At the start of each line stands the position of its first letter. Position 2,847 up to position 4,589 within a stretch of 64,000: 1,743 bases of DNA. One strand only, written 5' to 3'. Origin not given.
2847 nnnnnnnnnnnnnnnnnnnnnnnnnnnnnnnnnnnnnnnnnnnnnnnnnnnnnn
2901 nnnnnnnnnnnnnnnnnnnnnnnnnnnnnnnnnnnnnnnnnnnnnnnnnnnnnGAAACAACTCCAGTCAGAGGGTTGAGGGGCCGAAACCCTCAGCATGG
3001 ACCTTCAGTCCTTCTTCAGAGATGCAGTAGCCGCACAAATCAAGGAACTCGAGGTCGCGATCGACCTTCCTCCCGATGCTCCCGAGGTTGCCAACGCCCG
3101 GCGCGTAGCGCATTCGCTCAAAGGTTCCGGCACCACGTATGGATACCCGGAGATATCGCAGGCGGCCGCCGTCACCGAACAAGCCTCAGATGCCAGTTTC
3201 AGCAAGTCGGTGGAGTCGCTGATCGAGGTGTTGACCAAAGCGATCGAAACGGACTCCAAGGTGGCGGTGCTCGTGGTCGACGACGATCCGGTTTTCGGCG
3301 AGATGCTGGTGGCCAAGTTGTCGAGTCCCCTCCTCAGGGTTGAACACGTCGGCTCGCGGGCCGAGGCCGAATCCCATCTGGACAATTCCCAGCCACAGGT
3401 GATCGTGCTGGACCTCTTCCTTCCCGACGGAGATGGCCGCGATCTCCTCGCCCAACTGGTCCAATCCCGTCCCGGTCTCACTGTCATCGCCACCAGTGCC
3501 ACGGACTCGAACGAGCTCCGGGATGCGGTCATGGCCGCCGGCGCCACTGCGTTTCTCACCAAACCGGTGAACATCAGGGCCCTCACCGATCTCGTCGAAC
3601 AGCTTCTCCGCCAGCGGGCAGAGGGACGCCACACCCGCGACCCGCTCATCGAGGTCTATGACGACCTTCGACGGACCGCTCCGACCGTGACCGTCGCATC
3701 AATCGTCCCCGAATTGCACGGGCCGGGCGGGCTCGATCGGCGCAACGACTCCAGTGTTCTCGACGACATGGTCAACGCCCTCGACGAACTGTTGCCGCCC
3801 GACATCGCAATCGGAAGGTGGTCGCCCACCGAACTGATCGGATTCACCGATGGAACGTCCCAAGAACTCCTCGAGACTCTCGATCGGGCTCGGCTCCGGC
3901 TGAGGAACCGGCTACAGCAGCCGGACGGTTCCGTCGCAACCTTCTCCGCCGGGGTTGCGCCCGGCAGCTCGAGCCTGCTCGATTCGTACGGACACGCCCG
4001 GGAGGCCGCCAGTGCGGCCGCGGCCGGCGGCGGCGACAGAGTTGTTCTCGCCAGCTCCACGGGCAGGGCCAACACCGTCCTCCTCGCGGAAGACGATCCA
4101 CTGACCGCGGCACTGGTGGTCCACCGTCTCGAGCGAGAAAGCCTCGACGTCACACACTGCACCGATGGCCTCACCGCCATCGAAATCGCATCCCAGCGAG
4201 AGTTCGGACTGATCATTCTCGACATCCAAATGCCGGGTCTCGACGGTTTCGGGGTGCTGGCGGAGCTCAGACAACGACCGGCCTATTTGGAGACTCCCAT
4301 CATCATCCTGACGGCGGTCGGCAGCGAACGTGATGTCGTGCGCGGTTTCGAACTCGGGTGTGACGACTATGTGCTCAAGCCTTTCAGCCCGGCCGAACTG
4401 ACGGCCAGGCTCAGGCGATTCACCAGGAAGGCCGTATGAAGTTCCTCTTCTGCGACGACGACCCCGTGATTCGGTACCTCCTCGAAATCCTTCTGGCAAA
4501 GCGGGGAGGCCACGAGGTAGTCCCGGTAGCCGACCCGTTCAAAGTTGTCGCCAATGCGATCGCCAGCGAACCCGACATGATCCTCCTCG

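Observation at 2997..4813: Unusual HPt-REC-GGDEF*-REC hybrid followed by a stand-alone CheY-like receiver, directly upstream of fliM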

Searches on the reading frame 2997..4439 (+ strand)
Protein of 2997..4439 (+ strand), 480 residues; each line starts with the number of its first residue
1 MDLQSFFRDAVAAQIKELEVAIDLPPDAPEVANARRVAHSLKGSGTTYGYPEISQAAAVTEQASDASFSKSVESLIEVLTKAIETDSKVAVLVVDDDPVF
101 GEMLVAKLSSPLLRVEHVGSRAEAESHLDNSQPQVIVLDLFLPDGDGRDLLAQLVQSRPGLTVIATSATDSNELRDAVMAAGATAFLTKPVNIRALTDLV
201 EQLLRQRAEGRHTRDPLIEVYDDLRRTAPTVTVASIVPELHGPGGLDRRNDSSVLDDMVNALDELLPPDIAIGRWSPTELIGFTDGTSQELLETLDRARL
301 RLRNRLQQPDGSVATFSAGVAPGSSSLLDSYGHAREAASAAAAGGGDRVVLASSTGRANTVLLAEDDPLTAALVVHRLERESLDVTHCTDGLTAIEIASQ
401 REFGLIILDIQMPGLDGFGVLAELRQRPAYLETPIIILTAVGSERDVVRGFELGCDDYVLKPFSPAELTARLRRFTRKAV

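Call 3: search_protein_families(library=pfam, proteins=[window:2997-4439:+], max_evalue=1)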
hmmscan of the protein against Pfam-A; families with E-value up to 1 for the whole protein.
window:2997-4439:+ (480 aa): 7 families
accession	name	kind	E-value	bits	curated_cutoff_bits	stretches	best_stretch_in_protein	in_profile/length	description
PF00072.30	Response_reg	-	1.8e-49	166.9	30.2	2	361-472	1-110/111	Response regulator receiver domain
PF01627.28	Hpt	-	2.1e-08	34.7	24.6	1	6-73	5-72/84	Hpt domain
PF16968.11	TadZ_N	-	0.0017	18.5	26.4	1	150-203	66-119/133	Pilus assembly protein TadZ N-terminal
PF24898.2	GGDEF_GdpP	-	0.012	16.3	30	1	311-354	78-121/126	Cyclic-di-AMP phosphodiesterase GdpP-like, GGDEF domain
PF21695.3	GlnR_1st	-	0.029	14.7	27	1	432-473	69-108/111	Transcription regulator GlnR, N-terminal domain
PF00534.26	Glycos_transf_1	-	0.2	11.6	26.4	0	175-209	127-160/172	Glycosyl transferases group 1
PF20161.5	VpsR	-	0.25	11.5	23.7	0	103-162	22-80/121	VpsR domain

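Call 4: search_protein_families(library=ncbifam, proteins=[window:2997-4439:+], max_evalue=1)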
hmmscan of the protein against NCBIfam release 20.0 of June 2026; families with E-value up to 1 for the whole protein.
window:2997-4439:+ (480 aa): 101 families (the best 25 are shown)
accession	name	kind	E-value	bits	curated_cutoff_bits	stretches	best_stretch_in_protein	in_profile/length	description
TIGR02154.1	PhoB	equivalog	1.7e-41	142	296.2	2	359-478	3-122/226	phosphate regulon transcriptional regulator PhoB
NF040689.1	MtrAB_MtrA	equivalog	4.8e-39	134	300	2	361-477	1-114/219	MtrAB system response regulator MtrA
NF008296.0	PRK11083.1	equivalog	1.5e-37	129.2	273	2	359-478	4-120/228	two-component system response regulator CreB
TIGR01387.1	cztR_silR_copR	subfamily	4.2e-36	124.6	279.2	2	361-479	1-117/218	heavy metal response regulator transcription factor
NF045944.1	ResRegRpaBCyano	equivalog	4.9e-36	124.2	330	2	362-478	1-114/229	response regulator transcription factor RpaB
NF007135.0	PRK09581.1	equivalog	2.1e-35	122.4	474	2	360-477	4-121/457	PleD family two-component system response regulator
NF041733.1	resp_reg_CseB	equivalog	7.3e-34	117.1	350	2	360-479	2-118/228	two-component system response regulator CseB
NF007005.1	PRK09468.1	equivalog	1e-33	116.8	331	2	359-478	4-121/237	osmolarity response regulator transcription factor OmpR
NF007982.1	PRK10710.1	equivalog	1.7e-33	116.2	380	2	357-478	6-124/235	envelope stress response regulator BaeR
NF007928.2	PRK10643.1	equivalog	4e-33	114.9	330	2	361-478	3-118/216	two-component system response regulator PmrA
NF045991.1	RespRegCtrARhodob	equivalog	1e-32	113.7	350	2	361-478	3-118/224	response regulator transcription factor CtrA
NF012227.0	AdeR_RR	equivalog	3.2e-32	111.9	340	2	357-478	10-128/239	efflux system response regulator transcription factor AdeR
NF040534.1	resp_reg_YycF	equivalog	3.7e-32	111.5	340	2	361-478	3-117/231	response regulator YycF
NF041734.1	resp_reg_RppA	equivalog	8.7e-32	110.3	250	2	361-478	3-120/229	two-component system response regulator RppA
NF053854.1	RespRegPhoBBctds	equivalog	1.3e-31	109.7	270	2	362-477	2-116/225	two-component system response regulator PhoB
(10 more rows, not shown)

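Call 5: find_homologous_proteins(query=window:2997-4439:+, max_evalue=0.00001)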
Query window:2997-4439:+ (480 aa): 1664 proteins with E <= 0.00001 among 8000 candidates; the best 120 are listed.
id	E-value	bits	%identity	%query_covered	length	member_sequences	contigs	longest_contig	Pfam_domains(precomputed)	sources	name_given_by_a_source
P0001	0.0e+0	1024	100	100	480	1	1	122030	PF00072.31,PF01627.29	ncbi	-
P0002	4.3e-243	825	81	100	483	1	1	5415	PF00072.31,PF01627.29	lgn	-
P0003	3.7e-157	542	56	100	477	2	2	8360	PF00072.31,PF01627.29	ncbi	-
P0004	2.5e-147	510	53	99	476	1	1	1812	PF00072.31,PF01627.29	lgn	-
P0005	2.0e-146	507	53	100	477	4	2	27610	PF00072.31,PF01627.29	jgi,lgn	jgi:DNA-binding response OmpR family regulator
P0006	2.5e-146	506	53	100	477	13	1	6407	PF00072.31,PF01627.29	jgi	jgi:DNA-binding response OmpR family regulator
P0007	8.7e-142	492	52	99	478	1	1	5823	PF00072.31,PF17853.7,PF01627.29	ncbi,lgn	-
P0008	2.3e-138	480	52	99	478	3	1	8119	PF00072.31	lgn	-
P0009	2.4e-122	427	59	71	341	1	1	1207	PF00072.31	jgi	jgi:DNA-binding response OmpR family regulator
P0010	1.8e-109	385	44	99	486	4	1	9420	PF00072.31,PF01627.29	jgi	jgi:DNA-binding response OmpR family regulator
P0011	2.7e-108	381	45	99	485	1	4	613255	PF00072.31,PF01627.29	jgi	jgi:DNA-binding response OmpR family regulator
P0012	1.8e-106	375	45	99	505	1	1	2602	PF00072.31,PF01627.29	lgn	-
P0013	1.5e-105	372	45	99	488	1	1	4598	PF00072.31,PF01627.29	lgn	-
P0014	4.8e-105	370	45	99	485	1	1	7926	PF00072.31,PF01627.29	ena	-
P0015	1.7e-104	369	44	99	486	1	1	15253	PF00072.31,PF01627.29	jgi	jgi:DNA-binding response OmpR family regulator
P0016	1.4e-103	366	43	99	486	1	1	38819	PF00072.31,PF01627.29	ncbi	-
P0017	2.8e-103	365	44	99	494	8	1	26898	PF00072.31,PF01627.29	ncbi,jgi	-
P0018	1.1e-102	363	44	100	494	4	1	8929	PF00072.31,PF01627.29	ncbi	-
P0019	1.6e-102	362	43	99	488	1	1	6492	PF00072.31,PF01627.29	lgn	-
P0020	2.2e-102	362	44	99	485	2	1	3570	PF00072.31,PF01627.29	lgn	-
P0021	2.5e-102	362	45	99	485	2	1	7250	PF00072.31,PF01627.29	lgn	-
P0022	3.0e-102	361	43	99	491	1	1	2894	PF00072.31,PF01627.29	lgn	-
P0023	3.8e-102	361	43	99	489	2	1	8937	PF00072.31,PF01627.29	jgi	jgi:DNA-binding response OmpR family regulator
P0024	5.8e-102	360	43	99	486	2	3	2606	PF00072.31,PF01627.29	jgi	jgi:DNA-binding response OmpR family regulator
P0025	1.1e-101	359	43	99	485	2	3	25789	PF00072.31,PF01627.29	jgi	jgi:DNA-binding response OmpR family regulator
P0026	1.4e-101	359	43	99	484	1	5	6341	PF00072.31,PF01627.29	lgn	-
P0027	8.6e-101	356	43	99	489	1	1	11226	PF00072.31,PF01627.29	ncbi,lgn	-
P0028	1.1e-100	356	43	99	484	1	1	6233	PF00072.31,PF01627.29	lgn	-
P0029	1.2e-100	356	44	99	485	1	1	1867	PF00072.31,PF01627.29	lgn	-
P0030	1.2e-100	356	42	99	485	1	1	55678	PF00072.31,PF01627.29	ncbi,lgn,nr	ncbi:MAG TPA: response regulator [Acidimicrobiia bacterium]|nr:response regulator [Acidimicrobiia ba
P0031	1.4e-100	356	44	99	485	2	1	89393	PF00072.31,PF01627.29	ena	-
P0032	2.3e-100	355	43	99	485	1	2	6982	PF00072.31,PF01627.29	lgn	-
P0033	2.7e-100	355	44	99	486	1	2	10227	PF00072.31,PF01627.29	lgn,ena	-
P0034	5.3e-100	354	43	99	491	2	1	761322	PF00072.31,PF01627.29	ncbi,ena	-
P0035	6.9e-100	353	43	99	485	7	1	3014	PF00072.31,PF01627.29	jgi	jgi:DNA-binding response OmpR family regulator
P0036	7.9e-100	353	43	99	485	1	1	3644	PF00072.31,PF01627.29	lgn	-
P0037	4.1e-99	351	44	99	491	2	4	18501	PF00072.31,PF01627.29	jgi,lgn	jgi:DNA-binding response OmpR family regulator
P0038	5.1e-99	351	43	99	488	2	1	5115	PF00072.31,PF01627.29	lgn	-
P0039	7.7e-99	350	42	99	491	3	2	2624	PF00072.31,PF01627.29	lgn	-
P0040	1.0e-98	350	43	99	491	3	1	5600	PF00072.31,PF01627.29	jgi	jgi:DNA-binding response OmpR family regulator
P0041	1.1e-98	349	42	99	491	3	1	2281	PF00072.31,PF01627.29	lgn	-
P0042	1.5e-98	349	42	99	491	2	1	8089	PF00072.31,PF01627.29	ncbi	-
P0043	2.1e-98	349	43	99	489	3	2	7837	PF00072.31,PF01627.29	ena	-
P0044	3.3e-98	348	44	99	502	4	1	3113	PF00072.31,PF01627.29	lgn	-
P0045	6.9e-98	347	42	99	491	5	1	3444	PF00072.31,PF01627.29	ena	-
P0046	7.0e-98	347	42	99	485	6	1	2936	PF00072.31,PF01627.29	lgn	-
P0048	2.6e-97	345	42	99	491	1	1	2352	PF00072.31,PF01627.29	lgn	-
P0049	5.6e-97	344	42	99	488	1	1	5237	PF00072.31,PF01627.29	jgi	jgi:DNA-binding response OmpR family regulator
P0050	1.4e-96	343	42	99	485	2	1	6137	PF00072.31,PF01627.29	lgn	-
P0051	1.6e-96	342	43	99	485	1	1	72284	PF00072.31,PF01627.29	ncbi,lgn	ncbi:MAG: response regulator [Acidimicrobiia bacterium]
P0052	2.7e-96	342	41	99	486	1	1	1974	PF00072.31,PF01627.29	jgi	jgi:DNA-binding response OmpR family regulator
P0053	3.7e-96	341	43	99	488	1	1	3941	PF00072.31,PF01627.29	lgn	-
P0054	2.2e-95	339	42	99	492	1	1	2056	PF00072.31,PF01627.29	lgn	-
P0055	2.4e-95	338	42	99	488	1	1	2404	PF00072.31,PF01627.29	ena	-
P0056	3.0e-95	338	43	99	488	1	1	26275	PF00072.31,PF01627.29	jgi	jgi:DNA-binding response OmpR family regulator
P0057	1.3e-94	336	42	99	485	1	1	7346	PF00990.27,PF00072.31,PF01627.29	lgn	-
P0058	1.7e-94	336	42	99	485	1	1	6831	PF00072.31,PF01627.29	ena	-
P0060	9.7e-94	333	41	99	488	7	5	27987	PF00072.31,PF01627.29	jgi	jgi:DNA-binding response OmpR family regulator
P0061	2.3e-92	329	42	99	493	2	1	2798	PF00072.31,PF01627.29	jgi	jgi:DNA-binding response OmpR family regulator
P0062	4.0e-92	328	41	100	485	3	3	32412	PF00072.31,PF01627.29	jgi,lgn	jgi:DNA-binding response OmpR family regulator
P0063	5.9e-92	327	41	99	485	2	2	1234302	PF00072.31,PF01627.29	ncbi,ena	-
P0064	6.4e-92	327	42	99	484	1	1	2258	PF00072.31,PF01627.29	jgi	jgi:DNA-binding response OmpR family regulator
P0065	4.0e-91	325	42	99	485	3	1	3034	PF00072.31,PF01627.29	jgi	jgi:DNA-binding response OmpR family regulator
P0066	3.1e-90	322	40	99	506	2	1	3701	PF00072.31,PF01627.29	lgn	-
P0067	1.1e-89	320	40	92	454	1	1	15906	PF00072.31,PF01627.29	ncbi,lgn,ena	-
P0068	1.4e-89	319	40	99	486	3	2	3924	PF00072.31,PF01627.29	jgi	jgi:DNA-binding response OmpR family regulator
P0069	2.5e-89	319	40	99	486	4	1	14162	PF00072.31,PF01627.29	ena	-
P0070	1.0e-88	317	40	100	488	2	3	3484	PF00072.31,PF01627.29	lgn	-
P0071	7.8e-88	314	39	99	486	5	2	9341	PF00072.31,PF01627.29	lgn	-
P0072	3.0e-87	312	40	99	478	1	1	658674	PF00072.31,PF01627.29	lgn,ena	-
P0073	1.8e-86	309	41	99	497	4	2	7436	PF00072.31,PF01627.29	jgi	jgi:DNA-binding response OmpR family regulator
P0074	2.1e-86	309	39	99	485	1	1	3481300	PF00072.31,PF01627.29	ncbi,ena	-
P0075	5.8e-83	298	39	100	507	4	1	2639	PF00072.31,PF01627.29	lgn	-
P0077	3.4e-80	289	39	99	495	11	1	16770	PF00072.31,PF01627.29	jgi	-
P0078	3.8e-79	285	36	100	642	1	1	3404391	PF00990.27,PF00072.31,PF01627.29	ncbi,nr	ncbi:MAG: response regulator [Fidelibacterota bacterium]|nr:MAG: response regulator [Candidatus Neom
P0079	9.1e-78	281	39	98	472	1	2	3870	PF00072.31,PF01627.29,PF21695.4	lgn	-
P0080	1.6e-73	267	35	99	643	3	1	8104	PF00990.27,PF00072.31,PF01627.29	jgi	-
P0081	1.5e-72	263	40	99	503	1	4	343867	PF00990.27,PF00072.31,PF01627.29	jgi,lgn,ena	-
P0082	1.5e-72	263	35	100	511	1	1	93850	PF22335.2,PF00990.27,PF00072.31,PF01627.29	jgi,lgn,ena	-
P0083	2.4e-72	263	36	99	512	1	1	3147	PF00990.27,PF00072.31,PF01627.29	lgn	-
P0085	1.0e-71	261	37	99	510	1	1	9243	PF00990.27,PF00072.31,PF01627.29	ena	-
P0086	1.3e-71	260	38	99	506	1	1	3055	PF00990.27,PF00072.31,PF01627.29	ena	-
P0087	6.4e-71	258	38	99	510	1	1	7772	PF00990.27,PF00072.31,PF01627.29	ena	-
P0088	8.4e-71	258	36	99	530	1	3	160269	PF00990.27,PF00072.31,PF01627.29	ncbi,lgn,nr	ncbi:MAG: response regulator [Planctomycetes bacterium]|nr:response regulator [Planctomycetota bacte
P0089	1.0e-70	257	39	100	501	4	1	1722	PF00990.27,PF00072.31,PF01627.29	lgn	-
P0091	1.6e-68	250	38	100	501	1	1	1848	PF00990.27,PF00072.31,PF01627.29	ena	-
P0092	3.5e-68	249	57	25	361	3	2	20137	PF00072.31,PF01627.29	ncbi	ncbi:MAG: response regulator [Acidimicrobiia bacterium]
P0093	6.4e-68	248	37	99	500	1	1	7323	PF00990.27,PF00072.31,PF01627.29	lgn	-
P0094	7.2e-68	248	38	99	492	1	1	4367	PF00072.31,PF01627.29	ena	-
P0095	2.2e-67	246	36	99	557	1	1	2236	PF00990.27,PF00072.31,PF01627.29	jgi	jgi:diguanylate cyclase (GGDEF)-like protein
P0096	2.5e-67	246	36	100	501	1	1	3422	PF00990.27,PF00072.31,PF01627.29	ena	-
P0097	5.3e-67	245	35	100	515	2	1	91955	PF00990.27,PF00072.31,PF01627.29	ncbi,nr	ncbi:MAG: response regulator [Gemmatimonadota bacterium]|nr:response regulator [Gemmatimonadota bact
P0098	1.3e-66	244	35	99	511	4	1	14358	PF22335.2,PF00990.27,PF00072.31,PF01627.29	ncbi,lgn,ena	-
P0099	1.8e-66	243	51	35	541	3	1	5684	PF00990.27,PF00072.31,PF01627.29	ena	-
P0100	3.8e-66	242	34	99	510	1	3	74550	PF00990.27,PF00072.31,PF01627.29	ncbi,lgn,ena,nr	ncbi:MAG: response regulator [Candidatus Marinimicrobia bacterium]|nr:response regulator [Candidatus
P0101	5.2e-66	242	52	25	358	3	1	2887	PF00072.31,PF01627.29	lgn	-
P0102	5.6e-66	242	47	33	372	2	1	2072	PF00072.31,PF01627.29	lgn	-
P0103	7.6e-66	241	49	32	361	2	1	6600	PF00072.31,PF01627.29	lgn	-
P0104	1.2e-65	241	36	99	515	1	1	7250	PF00990.27,PF00072.31,PF01627.29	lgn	-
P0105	2.4e-65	240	53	27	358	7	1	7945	PF00072.31,PF01627.29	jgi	-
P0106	3.1e-65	239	58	25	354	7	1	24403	PF00072.31,PF01627.29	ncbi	-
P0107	8.2e-65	238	36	99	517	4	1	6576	PF00990.27,PF00072.31,PF01627.29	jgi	jgi:diguanylate cyclase (GGDEF)-like protein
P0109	1.3e-64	237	36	100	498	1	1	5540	PF00072.31,PF01627.29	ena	-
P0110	1.4e-64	237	37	98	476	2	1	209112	PF00072.31,PF01627.29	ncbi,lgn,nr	ncbi:MAG: hypothetical protein KatS3mg011_1010 [Acidimicrobiia bacterium]|nr:MAG: hypothetical prote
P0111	1.6e-64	237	35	97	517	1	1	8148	PF00990.27,PF00072.31,PF01627.29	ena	-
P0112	2.2e-64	236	37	100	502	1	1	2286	PF00990.27,PF00072.31,PF01627.29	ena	-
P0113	3.2e-64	236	36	99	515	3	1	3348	PF00990.27,PF00072.31,PF01627.29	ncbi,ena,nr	ncbi:MAG: response regulator [Gemmatimonadota bacterium]|nr:response regulator [Gemmatimonadota bact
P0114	4.2e-64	236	35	100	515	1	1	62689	PF00990.27,PF00072.31,PF01627.29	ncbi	-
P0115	4.5e-64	235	35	99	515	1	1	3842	PF00990.27,PF00072.31,PF01627.29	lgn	-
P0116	8.7e-64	234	59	25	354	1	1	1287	PF00072.31,PF01627.29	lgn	-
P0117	9.4e-64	234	35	99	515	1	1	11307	PF00990.27,PF00072.31,PF01627.29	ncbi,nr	ncbi:MAG: response regulator [Gemmatimonadetes bacterium]|nr:response regulator [Gemmatimonadota bac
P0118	9.7e-64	234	56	24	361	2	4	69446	PF00072.31,PF01627.29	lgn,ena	-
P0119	1.8e-63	233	33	99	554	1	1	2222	PF00990.27,PF00072.31,PF01627.29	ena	-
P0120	2.5e-63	233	35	99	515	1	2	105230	PF00990.27,PF00072.31,PF17853.7,PF01627.29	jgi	jgi:two-component system cell cycle response regulator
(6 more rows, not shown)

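Call 6: find_encoding_contigs(protein=P0001, flank=10000, max_places=3)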
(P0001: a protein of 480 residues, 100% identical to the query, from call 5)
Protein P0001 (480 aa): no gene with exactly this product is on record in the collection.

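Call 7: list_cluster_members(proteins=[P0001, P0003, P0011, P0074])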
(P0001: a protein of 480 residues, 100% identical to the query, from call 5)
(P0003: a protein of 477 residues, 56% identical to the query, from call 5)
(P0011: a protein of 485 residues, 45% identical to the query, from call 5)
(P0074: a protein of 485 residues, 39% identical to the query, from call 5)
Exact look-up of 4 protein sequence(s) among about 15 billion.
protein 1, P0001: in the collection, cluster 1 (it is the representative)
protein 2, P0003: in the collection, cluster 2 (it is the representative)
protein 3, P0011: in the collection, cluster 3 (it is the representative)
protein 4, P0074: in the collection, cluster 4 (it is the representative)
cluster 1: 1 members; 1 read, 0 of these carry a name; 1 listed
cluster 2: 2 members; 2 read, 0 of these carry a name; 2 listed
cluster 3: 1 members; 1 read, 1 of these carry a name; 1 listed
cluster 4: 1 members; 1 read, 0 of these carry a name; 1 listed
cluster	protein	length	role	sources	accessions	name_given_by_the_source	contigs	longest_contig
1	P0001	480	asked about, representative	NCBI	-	-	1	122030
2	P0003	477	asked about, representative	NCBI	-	-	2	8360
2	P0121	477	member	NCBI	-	-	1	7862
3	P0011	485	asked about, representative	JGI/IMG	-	DNA-binding response OmpR family regulator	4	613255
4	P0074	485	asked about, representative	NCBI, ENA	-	-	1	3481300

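Call 8: find_encoding_contigs(protein=P0003, flank=10000, max_places=3)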
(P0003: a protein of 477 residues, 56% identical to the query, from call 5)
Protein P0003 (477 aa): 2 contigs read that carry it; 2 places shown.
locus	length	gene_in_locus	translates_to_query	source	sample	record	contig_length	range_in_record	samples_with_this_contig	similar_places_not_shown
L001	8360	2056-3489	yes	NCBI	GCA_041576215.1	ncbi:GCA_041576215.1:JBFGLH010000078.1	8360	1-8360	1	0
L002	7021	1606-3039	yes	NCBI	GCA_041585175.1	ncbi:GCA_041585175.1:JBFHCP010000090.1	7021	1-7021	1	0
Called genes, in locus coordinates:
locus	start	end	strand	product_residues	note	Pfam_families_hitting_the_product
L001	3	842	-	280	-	?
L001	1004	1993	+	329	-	PF00348:polyprenyl_synt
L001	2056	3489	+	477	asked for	PF01627:Hpt, PF00072:Response_reg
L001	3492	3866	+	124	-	PF00072:Response_reg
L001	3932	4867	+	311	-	PF02154:FliM, PF01052:FliMN_C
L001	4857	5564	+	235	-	PF01052:FliMN_C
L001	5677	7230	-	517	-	PF13487:HD_5, PF01966:HD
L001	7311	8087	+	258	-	-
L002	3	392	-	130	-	?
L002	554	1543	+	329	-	PF00348:polyprenyl_synt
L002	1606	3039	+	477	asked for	PF01627:Hpt, PF00072:Response_reg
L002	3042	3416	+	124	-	PF00072:Response_reg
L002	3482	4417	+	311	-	PF02154:FliM, PF01052:FliMN_C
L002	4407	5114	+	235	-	PF01052:FliMN_C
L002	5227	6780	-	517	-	PF13487:HD_5, PF01966:HD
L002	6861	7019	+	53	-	?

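Call 9: find_encoding_contigs(protein=P0074, flank=8000, max_places=2)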
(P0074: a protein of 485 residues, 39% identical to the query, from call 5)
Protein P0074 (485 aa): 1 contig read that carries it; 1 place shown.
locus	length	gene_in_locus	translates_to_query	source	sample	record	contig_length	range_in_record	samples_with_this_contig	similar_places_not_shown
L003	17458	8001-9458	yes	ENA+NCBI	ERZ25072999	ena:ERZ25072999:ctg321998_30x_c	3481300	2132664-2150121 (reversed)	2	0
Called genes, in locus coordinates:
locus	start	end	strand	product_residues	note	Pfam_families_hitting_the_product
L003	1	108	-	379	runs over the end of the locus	PF02653:BPD_transp_2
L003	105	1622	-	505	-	PF00005:ABC_tran, PF13304:AAA_21 (faint), PF00005:ABC_tran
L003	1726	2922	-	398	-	PF02608:Bmp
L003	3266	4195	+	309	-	PF10343:Q_salvage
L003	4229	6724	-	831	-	PF02861:Clp_N, PF05621:TniB, PF13191:AAA_16 (weak), PF00004:AAA, PF17871:AAA_lid_9, PF07724:AAA_2, PF07728:AAA_5, PF10431:ClpB_D2-small, +8 more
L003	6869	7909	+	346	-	PF00348:polyprenyl_synt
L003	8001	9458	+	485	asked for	PF01627:Hpt, PF00072:Response_reg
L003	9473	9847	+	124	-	PF00072:Response_reg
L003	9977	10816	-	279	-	PF04542:Sigma70_r2 (weak), PF04539:Sigma70_r3 (weak), PF04545:Sigma70_r4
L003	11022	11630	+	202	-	-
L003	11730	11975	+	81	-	PF06289:FlbD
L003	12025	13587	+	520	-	PF01336:tRNA_anti-codon, PF00152:tRNA-synt_2, PF01409:tRNA-synt_2d (faint)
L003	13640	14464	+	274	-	PF10728:DUF2520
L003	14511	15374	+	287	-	PF02569:Pantoate_ligase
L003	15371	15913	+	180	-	PF03309:Pan_kinase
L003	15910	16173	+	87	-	-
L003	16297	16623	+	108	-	PF03551:PadR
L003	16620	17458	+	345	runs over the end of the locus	PF22564:HAAS (weak)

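Call 10: find_encoding_contigs(protein=P0097, flank=8000, max_places=2)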
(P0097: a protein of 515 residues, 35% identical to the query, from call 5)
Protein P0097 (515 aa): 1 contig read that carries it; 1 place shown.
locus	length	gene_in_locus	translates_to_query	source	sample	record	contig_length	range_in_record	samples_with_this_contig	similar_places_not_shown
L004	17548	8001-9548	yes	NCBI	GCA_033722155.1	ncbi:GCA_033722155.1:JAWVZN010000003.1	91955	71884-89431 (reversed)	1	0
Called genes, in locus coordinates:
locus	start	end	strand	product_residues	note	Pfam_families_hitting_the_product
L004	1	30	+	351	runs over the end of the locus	PF00174:Oxidored_molyb, PF03404:Mo-co_dimer, PF17957:Big_7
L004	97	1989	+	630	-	PF13292:DXP_synthase_N, PF00456:Transketolase_N (faint), PF02779:Transket_pyr, PF02780:Transketolase_C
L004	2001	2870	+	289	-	PF01513:NAD_kinase, PF20143:NAD_kinase_C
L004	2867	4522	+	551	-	PF02463:SMC_N, PF13476:AAA_23, PF13304:AAA_21 (faint)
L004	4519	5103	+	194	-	PF01066:CDP-OH_P_transf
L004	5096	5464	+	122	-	PF01627:Hpt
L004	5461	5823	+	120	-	PF00072:Response_reg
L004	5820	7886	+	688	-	PF17159:MASE3, PF00989:PAS, PF08448:PAS_4, PF13188:PAS_8, PF13426:PAS_9, PF08447:PAS_3, PF00512:HisKA, PF02518:HATPase_c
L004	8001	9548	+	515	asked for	PF01627:Hpt, PF00072:Response_reg, PF00990:GGDEF, PF00072:Response_reg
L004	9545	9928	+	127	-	PF00072:Response_reg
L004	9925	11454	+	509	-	PF00072:Response_reg, PF01627:Hpt, PF00072:Response_reg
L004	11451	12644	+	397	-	PF02985:HEAT (faint), PF13646:HEAT_2 (weak)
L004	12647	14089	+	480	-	PF03142:Chitin_synth_2 (faint), PF00535:Glycos_transf_2, PF10111:Glyco_tranf_2_2 (faint), PF13641:Glyco_tranf_2_3 (weak), PF00535:Glycos_transf_2, PF13641:Glyco_tranf_2_3, PF13632:Glyco_trans_2_3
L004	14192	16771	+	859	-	PF02190:LON_substr_bdg, PF00004:AAA, PF07728:AAA_5, PF22667:Lon_lid, PF05362:Lon_C, PF13541:ChlI (weak)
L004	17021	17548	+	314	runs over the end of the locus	PF01545:Cation_efflux, PF16916:ZT_dimer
